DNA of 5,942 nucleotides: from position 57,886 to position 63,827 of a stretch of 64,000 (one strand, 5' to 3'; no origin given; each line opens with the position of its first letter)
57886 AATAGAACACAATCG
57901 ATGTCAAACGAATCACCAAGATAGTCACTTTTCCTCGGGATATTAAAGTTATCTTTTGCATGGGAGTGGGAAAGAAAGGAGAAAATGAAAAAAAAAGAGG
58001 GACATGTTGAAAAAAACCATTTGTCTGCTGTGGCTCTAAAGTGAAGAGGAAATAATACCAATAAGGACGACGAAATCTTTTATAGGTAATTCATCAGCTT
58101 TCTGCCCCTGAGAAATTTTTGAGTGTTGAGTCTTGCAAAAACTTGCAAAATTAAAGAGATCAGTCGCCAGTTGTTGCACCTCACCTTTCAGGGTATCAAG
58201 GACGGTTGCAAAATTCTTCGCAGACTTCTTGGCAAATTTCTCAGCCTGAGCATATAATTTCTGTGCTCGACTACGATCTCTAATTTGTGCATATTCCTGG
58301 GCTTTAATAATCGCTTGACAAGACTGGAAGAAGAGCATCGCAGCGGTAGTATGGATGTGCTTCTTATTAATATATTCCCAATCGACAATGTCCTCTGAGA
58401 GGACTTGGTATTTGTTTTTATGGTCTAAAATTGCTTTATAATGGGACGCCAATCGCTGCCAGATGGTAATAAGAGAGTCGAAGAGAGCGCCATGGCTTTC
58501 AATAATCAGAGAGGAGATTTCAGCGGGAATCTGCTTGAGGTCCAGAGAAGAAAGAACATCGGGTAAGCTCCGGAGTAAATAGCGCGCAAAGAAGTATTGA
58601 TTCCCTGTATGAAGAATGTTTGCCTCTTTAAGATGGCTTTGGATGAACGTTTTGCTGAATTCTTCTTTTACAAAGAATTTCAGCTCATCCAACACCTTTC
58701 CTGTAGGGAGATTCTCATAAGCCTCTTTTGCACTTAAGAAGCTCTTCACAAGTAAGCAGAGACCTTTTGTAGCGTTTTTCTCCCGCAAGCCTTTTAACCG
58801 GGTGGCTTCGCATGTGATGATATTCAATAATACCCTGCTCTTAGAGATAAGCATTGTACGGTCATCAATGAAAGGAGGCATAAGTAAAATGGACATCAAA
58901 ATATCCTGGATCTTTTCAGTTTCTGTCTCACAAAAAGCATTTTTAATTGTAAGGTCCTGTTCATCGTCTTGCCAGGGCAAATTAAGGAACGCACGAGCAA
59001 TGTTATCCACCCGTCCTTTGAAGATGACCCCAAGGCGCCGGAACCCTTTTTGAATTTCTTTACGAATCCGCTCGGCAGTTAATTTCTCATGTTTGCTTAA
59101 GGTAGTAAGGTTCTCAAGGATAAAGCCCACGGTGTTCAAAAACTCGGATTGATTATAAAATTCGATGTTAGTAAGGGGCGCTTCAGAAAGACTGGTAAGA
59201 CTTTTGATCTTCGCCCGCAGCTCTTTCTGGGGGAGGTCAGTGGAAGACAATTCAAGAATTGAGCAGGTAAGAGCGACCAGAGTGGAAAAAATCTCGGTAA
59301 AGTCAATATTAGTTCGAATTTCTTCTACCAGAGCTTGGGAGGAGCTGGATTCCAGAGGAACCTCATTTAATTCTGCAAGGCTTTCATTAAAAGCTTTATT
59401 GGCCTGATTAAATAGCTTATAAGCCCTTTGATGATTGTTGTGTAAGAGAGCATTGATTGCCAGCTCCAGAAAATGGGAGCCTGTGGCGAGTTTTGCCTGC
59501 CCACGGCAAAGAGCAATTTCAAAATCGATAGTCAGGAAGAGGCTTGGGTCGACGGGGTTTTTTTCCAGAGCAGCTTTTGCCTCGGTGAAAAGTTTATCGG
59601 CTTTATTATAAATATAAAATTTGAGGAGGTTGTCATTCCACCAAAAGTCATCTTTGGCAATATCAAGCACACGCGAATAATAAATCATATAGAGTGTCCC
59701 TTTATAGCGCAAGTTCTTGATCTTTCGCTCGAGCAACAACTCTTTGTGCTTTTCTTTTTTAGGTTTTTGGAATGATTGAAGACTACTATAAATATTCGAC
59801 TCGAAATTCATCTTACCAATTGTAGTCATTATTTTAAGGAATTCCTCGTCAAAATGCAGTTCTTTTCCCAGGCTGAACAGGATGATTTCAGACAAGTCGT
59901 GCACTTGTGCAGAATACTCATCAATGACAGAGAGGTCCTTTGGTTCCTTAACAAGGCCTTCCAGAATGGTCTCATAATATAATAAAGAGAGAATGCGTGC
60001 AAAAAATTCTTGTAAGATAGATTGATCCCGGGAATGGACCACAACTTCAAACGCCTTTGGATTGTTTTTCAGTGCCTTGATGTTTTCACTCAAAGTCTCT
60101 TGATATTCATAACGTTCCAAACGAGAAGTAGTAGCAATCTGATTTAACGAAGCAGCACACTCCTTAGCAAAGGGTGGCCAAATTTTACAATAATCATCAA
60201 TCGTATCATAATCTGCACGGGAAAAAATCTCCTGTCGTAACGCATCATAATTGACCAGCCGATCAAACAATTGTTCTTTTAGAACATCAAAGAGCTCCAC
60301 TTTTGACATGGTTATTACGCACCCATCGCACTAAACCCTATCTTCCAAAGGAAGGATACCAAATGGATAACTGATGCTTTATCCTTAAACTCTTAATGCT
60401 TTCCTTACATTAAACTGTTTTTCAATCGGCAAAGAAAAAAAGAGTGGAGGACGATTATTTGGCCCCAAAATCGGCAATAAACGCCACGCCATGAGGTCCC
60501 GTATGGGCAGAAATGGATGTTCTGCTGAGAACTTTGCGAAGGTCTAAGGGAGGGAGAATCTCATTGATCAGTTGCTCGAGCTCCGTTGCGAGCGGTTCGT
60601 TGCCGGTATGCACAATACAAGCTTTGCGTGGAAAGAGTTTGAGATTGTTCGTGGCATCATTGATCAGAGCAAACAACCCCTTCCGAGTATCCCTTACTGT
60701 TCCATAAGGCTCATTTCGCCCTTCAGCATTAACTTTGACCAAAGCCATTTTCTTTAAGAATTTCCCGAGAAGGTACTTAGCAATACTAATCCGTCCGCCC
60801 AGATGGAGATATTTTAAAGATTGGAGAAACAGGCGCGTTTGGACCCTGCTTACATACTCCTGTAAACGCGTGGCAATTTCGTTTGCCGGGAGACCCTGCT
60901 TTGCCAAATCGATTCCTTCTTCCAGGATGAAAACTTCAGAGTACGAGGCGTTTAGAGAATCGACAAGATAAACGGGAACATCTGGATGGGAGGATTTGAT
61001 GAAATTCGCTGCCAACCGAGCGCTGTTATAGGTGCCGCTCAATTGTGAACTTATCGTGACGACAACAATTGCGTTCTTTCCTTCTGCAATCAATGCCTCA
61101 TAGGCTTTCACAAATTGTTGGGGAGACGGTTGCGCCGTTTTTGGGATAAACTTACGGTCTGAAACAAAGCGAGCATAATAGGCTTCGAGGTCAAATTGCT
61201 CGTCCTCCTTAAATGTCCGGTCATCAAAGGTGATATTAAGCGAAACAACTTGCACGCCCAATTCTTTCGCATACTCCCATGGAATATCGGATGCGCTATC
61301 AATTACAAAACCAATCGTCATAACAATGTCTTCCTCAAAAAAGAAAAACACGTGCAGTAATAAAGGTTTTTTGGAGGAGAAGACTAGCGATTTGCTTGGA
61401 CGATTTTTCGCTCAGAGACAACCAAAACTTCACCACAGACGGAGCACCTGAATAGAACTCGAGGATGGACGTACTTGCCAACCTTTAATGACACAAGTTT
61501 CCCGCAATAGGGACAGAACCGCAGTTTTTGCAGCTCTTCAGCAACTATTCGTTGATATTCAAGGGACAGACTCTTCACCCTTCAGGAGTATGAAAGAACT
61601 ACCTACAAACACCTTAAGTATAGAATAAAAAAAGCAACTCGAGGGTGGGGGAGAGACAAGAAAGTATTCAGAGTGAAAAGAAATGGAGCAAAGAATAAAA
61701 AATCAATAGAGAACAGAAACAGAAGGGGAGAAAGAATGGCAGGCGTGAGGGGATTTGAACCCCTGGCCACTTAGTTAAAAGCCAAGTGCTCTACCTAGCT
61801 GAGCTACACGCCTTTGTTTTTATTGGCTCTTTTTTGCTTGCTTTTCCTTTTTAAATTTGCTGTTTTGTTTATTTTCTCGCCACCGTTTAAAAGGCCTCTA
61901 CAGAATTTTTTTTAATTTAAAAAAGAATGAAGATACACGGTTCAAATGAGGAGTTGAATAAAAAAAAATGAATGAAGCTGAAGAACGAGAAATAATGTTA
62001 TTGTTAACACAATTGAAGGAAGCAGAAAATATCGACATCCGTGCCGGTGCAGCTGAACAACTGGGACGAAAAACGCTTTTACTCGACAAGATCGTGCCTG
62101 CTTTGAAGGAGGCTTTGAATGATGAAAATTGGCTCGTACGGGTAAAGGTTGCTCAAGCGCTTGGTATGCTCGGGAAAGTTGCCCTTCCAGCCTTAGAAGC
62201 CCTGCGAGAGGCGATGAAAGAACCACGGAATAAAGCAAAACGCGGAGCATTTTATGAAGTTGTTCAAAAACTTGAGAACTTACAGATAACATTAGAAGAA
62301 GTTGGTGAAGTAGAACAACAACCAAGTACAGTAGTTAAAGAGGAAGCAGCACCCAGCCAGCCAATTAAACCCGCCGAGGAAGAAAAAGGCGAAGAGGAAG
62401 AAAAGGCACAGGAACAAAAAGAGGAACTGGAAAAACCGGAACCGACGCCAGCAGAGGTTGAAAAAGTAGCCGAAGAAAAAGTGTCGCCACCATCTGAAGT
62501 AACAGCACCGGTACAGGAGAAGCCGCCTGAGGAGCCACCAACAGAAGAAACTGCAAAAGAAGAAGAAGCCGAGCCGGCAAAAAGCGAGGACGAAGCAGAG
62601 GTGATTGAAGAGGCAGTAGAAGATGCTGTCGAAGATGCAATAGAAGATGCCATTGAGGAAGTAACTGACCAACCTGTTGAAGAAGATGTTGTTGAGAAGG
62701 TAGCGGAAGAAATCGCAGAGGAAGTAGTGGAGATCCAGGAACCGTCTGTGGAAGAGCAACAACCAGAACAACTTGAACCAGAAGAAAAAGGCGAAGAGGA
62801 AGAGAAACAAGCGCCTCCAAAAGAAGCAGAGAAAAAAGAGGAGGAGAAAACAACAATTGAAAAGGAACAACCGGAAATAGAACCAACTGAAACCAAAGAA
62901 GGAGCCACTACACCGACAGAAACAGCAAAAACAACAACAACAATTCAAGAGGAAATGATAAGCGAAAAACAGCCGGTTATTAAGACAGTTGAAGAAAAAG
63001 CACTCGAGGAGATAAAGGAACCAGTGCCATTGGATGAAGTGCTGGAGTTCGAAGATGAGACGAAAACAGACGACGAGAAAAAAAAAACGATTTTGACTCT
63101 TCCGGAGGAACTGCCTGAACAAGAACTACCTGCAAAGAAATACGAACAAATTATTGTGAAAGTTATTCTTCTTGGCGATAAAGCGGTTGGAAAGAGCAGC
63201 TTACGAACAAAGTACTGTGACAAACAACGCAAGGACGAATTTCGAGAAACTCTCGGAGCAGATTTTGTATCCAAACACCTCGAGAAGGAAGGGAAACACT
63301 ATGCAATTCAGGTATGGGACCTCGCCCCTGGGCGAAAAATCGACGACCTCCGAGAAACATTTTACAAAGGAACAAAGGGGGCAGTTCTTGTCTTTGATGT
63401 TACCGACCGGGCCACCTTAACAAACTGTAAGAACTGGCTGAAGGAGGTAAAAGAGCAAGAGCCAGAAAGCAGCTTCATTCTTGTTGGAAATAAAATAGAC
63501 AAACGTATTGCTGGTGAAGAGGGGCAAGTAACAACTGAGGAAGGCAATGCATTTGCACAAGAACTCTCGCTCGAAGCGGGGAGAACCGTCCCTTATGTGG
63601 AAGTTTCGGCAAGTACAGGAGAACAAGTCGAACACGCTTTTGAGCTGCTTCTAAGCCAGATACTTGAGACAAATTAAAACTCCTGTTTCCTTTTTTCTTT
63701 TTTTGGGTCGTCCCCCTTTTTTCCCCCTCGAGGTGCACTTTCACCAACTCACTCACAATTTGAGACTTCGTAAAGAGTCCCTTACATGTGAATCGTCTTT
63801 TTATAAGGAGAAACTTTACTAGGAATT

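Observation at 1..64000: CTCGAG behaves like a highly iterated palindrome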

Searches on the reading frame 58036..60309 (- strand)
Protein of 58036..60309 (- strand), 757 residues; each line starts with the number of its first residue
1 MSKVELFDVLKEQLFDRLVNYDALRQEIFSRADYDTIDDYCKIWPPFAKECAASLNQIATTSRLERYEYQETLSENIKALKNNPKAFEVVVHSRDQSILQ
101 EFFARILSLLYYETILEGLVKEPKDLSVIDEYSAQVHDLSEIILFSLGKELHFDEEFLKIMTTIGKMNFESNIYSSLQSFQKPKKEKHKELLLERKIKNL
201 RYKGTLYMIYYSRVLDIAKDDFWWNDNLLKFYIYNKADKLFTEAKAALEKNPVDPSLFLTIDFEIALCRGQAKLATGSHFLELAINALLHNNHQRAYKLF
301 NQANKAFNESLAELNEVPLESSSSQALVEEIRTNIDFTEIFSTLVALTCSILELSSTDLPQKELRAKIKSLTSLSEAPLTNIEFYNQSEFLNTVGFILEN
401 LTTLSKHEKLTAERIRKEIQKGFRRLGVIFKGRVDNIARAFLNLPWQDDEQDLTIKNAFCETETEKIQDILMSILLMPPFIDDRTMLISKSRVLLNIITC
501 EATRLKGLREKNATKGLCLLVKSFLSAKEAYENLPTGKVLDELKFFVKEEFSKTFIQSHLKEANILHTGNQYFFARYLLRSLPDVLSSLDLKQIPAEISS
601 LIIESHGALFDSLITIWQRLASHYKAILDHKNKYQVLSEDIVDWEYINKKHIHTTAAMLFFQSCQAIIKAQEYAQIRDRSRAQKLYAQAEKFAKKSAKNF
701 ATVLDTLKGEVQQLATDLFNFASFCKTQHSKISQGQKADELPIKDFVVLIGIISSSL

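Call 7: search_protein_families(library=ncbifam, proteins=[window:58036-60309:-])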
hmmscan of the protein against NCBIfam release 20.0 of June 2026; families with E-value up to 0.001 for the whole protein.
window:58036-60309:- (757 aa): 0 families

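Call 23: search_protein_families(library=pfam, proteins=[window:58036-60309:-], max_evalue=0.00001)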
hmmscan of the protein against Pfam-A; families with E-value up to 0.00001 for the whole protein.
window:58036-60309:- (757 aa): 0 families

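Call 43: search_protein_families(library=padloc, proteins=[window:58036-60309:-], max_evalue=0.001)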
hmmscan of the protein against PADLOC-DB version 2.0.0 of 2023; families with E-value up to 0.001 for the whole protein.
window:58036-60309:- (757 aa): 0 families

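Call 56: find_related_loci(query=window:58036-60309:-, collection=metagenome_contigs, flank=10000)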
Query window:58036-60309:- (757 aa) in metagenome_contigs; peptide patterns used: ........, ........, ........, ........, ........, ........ (x = any residue, [..] = any of these).
49 stretches matched a pattern; 1 encode a relative of the query (tblastn E <= 1e-3); 1 distinct loci.
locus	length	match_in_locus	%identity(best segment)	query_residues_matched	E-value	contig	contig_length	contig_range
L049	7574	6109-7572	100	1-488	0e+0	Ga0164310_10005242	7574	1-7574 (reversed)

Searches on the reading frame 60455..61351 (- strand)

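Call 23: search_protein_families(library=pfam, proteins=[window:60455-61351:-], max_evalue=0.00001)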
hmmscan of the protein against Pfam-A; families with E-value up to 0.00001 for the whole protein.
window:60455-61351:- (298 aa): 1 family
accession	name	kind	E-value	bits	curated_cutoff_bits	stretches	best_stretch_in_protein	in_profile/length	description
PF02645.21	DegV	-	5e-60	203.6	27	1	13-291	2-275/280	Uncharacterised protein, DegV family COG1307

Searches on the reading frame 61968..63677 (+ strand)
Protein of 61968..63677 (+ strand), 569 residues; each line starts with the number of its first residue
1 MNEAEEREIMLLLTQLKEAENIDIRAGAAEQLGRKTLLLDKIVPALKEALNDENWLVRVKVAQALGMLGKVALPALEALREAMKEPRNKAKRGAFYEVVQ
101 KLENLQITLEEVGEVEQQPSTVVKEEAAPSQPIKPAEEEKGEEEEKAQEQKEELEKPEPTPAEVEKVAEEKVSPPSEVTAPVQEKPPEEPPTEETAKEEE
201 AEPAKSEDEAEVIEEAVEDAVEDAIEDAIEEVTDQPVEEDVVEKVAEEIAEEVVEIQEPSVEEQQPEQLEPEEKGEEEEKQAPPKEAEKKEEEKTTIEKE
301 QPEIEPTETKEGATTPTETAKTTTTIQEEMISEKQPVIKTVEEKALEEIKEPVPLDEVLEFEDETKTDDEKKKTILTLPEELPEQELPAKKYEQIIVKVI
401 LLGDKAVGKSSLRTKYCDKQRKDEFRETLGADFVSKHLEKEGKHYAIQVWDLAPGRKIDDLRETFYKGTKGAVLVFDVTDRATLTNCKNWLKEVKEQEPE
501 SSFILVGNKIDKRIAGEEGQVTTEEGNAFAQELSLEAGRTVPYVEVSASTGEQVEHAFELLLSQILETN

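Call 7: search_protein_families(library=ncbifam, proteins=[window:61968-63677:+])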
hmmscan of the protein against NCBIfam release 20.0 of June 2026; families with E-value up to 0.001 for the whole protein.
window:61968-63677:+ (569 aa): 2 families
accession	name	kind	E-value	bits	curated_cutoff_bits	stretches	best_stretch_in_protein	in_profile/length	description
TIGR00231.1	small_GTP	domain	1.7e-18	66.9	42.5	1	396-561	3-162/164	GTP-binding protein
NF045915.1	PhycobilmeDegNblB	equivalog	1e-05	25.2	300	1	7-90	66-146/214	phycobilisome degradation protein NblB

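Call 23: search_protein_families(library=pfam, proteins=[window:61968-63677:+], max_evalue=0.00001)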
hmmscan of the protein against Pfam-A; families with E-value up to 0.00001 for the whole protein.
window:61968-63677:+ (569 aa): 5 families
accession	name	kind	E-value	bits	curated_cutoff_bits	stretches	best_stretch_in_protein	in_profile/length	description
PF00071.28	Ras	-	9.7e-39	133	21.6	1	398-566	1-161/162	Ras family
PF08477.19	Roc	-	2.2e-26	92.9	27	1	398-511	1-119/119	Ras of Complex, Roc, domain of DAPkinase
PF00025.27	Arf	-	1.6e-11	44.5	22.3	1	397-564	15-173/174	ADP-ribosylation factor family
PF13646.12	HEAT_2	-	2.6e-11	44.1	27.7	1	11-92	3-80/88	HEAT repeats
PF02985.28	HEAT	-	1.2e-06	28.6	23.5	0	42-71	1-30/31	HEAT repeat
